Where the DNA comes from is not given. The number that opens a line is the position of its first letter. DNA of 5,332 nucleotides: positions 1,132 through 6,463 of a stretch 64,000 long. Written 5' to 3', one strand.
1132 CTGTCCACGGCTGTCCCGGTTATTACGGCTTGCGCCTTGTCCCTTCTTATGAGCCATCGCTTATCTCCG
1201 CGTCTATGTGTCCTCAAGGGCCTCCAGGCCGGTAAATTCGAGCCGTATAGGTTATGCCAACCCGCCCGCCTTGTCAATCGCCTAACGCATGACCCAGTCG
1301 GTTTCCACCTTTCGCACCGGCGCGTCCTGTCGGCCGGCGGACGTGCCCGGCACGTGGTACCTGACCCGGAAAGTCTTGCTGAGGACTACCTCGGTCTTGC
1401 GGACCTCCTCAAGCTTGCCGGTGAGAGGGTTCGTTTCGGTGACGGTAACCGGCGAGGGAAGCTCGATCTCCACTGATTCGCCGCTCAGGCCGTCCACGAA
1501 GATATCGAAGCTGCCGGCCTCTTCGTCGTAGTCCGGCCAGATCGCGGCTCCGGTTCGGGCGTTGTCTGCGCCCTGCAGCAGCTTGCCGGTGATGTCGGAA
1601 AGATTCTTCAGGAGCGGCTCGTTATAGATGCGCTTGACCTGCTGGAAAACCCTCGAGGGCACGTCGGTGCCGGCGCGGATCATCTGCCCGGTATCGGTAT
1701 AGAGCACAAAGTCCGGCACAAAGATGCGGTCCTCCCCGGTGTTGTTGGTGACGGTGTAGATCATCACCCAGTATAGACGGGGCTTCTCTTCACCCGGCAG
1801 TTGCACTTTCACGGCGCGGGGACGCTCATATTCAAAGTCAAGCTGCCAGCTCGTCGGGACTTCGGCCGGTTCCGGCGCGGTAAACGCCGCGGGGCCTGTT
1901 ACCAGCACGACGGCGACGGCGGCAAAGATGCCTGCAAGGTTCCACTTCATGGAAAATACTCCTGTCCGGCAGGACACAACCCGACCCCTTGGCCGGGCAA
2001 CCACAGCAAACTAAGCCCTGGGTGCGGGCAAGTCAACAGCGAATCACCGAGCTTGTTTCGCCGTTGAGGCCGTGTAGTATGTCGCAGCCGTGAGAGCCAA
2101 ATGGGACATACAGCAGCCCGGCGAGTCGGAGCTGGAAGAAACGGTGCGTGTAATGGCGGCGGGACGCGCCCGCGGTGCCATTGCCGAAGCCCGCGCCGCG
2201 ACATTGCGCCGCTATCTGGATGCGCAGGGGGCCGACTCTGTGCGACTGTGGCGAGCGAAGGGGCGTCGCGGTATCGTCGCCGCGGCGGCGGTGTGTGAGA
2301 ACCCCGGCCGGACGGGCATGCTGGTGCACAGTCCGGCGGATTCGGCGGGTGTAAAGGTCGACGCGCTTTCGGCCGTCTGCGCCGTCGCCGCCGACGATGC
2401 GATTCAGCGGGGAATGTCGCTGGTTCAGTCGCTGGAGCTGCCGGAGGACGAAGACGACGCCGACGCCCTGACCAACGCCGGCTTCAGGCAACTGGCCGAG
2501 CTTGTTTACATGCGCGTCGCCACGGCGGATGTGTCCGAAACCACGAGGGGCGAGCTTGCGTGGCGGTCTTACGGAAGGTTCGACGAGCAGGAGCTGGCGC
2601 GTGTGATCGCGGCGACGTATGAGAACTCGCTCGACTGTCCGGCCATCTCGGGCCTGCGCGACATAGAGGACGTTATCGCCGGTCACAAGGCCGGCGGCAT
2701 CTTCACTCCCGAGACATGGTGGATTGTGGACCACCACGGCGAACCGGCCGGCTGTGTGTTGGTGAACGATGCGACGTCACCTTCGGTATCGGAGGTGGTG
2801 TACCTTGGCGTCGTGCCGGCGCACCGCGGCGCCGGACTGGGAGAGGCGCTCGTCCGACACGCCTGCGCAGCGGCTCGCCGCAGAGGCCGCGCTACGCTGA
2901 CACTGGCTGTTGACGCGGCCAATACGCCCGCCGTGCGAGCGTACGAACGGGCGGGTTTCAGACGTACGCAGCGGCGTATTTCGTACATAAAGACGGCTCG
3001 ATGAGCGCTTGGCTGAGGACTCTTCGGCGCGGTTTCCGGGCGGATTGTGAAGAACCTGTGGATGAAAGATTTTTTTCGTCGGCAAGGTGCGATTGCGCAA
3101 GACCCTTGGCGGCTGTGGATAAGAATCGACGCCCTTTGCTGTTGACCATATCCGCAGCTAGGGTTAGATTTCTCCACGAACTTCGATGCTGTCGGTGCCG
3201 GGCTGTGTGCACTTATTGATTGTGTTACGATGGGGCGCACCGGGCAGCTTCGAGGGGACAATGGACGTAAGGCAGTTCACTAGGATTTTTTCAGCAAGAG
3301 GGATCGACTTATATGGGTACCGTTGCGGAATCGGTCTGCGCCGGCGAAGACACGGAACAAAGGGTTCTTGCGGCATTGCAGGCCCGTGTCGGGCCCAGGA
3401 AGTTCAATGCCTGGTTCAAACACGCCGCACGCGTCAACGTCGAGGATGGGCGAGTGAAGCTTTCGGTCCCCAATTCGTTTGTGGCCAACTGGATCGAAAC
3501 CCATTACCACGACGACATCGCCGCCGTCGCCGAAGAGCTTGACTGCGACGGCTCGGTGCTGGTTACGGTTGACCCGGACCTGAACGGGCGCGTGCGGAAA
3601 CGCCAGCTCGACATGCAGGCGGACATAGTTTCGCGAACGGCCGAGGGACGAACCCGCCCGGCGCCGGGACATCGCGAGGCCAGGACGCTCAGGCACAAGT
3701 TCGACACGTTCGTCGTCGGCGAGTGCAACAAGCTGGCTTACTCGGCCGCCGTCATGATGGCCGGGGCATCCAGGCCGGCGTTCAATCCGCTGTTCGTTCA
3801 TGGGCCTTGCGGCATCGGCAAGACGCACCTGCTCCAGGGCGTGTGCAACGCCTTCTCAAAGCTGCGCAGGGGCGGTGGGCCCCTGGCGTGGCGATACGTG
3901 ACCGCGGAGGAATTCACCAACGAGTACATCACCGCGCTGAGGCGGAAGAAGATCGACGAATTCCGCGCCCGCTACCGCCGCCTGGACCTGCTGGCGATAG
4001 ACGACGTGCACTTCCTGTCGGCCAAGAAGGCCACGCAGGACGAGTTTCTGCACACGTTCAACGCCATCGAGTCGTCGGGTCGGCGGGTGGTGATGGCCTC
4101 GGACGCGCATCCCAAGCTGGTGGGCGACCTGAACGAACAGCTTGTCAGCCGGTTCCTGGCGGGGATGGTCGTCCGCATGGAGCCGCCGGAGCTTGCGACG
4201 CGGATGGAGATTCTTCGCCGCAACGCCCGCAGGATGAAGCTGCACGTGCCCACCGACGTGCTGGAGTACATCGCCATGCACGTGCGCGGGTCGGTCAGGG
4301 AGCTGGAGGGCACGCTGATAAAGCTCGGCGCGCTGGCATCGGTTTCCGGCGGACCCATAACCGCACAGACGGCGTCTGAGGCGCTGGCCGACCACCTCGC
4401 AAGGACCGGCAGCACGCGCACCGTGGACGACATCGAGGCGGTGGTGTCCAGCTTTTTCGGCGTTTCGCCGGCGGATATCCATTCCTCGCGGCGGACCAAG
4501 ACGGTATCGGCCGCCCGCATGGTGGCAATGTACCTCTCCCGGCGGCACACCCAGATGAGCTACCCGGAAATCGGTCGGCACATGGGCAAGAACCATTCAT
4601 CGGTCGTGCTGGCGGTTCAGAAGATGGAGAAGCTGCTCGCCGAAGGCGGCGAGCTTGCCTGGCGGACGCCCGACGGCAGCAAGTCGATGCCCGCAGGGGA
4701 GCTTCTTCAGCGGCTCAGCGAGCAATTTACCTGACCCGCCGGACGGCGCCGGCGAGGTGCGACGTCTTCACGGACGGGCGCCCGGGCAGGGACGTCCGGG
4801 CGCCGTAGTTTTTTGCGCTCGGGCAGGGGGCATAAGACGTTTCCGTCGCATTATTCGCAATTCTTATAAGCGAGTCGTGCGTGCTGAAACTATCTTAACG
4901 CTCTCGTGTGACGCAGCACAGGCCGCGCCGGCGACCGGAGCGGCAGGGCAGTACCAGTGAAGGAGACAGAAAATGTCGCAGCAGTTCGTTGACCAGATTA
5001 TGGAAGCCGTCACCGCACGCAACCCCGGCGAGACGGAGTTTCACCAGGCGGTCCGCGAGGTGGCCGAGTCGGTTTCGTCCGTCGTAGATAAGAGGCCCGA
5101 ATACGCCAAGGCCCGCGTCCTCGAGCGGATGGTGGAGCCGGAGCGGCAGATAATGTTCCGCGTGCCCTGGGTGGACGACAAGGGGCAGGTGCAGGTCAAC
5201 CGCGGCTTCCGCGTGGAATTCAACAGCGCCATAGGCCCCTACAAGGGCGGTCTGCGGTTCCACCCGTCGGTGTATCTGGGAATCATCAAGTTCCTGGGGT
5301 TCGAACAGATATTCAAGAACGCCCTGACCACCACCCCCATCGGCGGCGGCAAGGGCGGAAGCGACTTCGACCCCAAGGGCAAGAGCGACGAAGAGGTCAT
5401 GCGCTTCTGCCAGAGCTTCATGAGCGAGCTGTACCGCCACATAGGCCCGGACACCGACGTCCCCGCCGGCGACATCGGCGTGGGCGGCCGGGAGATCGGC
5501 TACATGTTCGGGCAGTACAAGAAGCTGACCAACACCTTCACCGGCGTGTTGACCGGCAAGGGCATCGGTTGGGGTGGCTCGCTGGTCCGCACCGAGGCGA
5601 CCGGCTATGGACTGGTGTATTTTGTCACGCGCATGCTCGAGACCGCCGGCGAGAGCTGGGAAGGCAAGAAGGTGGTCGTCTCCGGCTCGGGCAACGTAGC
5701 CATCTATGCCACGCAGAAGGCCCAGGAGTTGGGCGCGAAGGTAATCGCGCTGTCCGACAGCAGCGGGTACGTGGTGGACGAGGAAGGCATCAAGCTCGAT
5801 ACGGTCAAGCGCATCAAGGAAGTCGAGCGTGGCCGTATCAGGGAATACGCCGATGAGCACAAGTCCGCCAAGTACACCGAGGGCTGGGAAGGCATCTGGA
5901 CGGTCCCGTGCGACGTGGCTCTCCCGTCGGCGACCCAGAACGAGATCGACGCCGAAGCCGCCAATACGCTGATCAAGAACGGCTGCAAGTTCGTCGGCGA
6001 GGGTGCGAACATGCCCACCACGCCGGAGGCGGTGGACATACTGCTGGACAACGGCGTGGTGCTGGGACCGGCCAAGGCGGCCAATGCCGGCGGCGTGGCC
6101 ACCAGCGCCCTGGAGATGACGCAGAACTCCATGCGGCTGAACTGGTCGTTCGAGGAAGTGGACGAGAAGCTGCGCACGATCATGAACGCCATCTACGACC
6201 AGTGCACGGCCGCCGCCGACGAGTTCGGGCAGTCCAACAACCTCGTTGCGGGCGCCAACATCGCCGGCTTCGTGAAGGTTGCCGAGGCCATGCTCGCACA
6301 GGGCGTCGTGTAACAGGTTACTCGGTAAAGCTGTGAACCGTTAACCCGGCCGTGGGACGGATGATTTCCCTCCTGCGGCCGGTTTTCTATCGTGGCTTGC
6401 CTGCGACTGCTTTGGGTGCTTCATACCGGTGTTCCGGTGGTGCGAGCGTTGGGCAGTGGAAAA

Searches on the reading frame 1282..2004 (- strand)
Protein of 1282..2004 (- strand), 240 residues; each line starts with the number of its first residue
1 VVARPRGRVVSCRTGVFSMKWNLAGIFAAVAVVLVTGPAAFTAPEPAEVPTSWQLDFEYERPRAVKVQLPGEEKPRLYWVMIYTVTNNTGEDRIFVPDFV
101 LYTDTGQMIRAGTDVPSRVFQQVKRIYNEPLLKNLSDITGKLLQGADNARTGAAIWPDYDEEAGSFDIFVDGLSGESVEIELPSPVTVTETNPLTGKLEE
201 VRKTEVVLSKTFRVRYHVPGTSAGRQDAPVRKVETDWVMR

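Call 68: find_encoding_contigs(protein=window:1282-2004:-, flank=10000, max_places=1)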
Protein window:1282-2004:- (240 aa): no gene with exactly this product is on record in the collection.

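Call 80: search_protein_families(library=pfam, max_evalue=1, proteins=[window:1282-2004:-])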
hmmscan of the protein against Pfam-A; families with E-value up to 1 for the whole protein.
window:1282-2004:- (240 aa): 0 families

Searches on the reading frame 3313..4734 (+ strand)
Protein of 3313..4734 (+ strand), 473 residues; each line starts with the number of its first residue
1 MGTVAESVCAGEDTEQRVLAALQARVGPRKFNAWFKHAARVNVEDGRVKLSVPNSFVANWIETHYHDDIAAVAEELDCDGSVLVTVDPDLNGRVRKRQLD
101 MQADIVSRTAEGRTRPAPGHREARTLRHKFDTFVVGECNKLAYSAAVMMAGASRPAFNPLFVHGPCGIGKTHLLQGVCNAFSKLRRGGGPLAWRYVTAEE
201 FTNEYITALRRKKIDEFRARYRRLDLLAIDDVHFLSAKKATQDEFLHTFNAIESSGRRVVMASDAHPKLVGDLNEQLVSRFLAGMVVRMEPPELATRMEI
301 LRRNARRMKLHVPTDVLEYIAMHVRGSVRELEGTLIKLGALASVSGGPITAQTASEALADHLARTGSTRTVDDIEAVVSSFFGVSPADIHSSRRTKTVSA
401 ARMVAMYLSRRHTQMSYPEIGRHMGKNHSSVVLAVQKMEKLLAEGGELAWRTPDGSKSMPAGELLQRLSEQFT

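Call 71: find_encoding_contigs(protein=window:3313-4734:+, flank=10000, max_places=1)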
Protein window:3313-4734:+ (473 aa): no gene with exactly this product is on record in the collection.

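Call 81: search_protein_families(library=pfam, max_evalue=0.00001, proteins=[window:3313-4734:+])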
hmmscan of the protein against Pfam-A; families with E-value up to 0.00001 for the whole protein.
window:3313-4734:+ (473 aa): 5 families
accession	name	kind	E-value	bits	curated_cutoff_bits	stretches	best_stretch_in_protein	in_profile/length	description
PF00308.24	Bac_DnaA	-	1.1e-49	169.1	23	1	127-287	4-161/162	Bacterial DnaA ATPAse domain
PF08299.17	Bac_DnaA_C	-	2.9e-22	78.9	31.5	1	371-437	1-68/69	Bacterial dnaA protein helix-turn-helix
PF11638.13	DnaA_N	-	4.4e-16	58.8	24.6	1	16-74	5-64/65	DnaA N-terminal domain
PF00004.35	AAA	-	4.2e-06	27.7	21.2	0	161-281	2-123/131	ATPase family associated with various cellular activities (AAA)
PF01637.24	ATPase_2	-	9.7e-06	26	33.2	0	154-285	17-139/225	ATPase domain predominantly from Archaea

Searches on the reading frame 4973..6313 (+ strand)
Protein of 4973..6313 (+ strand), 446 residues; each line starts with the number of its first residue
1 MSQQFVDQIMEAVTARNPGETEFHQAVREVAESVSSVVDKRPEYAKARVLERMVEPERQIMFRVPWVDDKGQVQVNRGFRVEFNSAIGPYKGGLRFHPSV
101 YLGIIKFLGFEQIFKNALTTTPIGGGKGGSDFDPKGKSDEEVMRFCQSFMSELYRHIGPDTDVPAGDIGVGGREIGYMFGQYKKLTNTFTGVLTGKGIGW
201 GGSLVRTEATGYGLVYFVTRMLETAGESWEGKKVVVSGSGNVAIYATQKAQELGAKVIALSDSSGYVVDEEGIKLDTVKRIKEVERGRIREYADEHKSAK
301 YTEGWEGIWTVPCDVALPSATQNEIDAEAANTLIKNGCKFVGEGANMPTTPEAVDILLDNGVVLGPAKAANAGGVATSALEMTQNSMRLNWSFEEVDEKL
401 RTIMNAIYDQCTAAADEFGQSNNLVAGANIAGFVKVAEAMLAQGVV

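Call 81: search_protein_families(library=pfam, max_evalue=0.00001, proteins=[window:4973-6313:+])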
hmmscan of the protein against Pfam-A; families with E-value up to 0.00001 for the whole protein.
window:4973-6313:+ (446 aa): 2 families
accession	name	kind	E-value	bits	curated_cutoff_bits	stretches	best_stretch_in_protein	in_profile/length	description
PF00208.27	ELFV_dehydrog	-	1.2e-93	313.8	23.4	1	201-444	1-241/241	Glutamate/Leucine/Phenylalanine/Valine dehydrogenase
PF02812.23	ELFV_dehydrog_N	-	2.1e-52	176.7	25.3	1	56-184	1-129/129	Glu/Leu/Phe/Val dehydrogenase, dimerisation domain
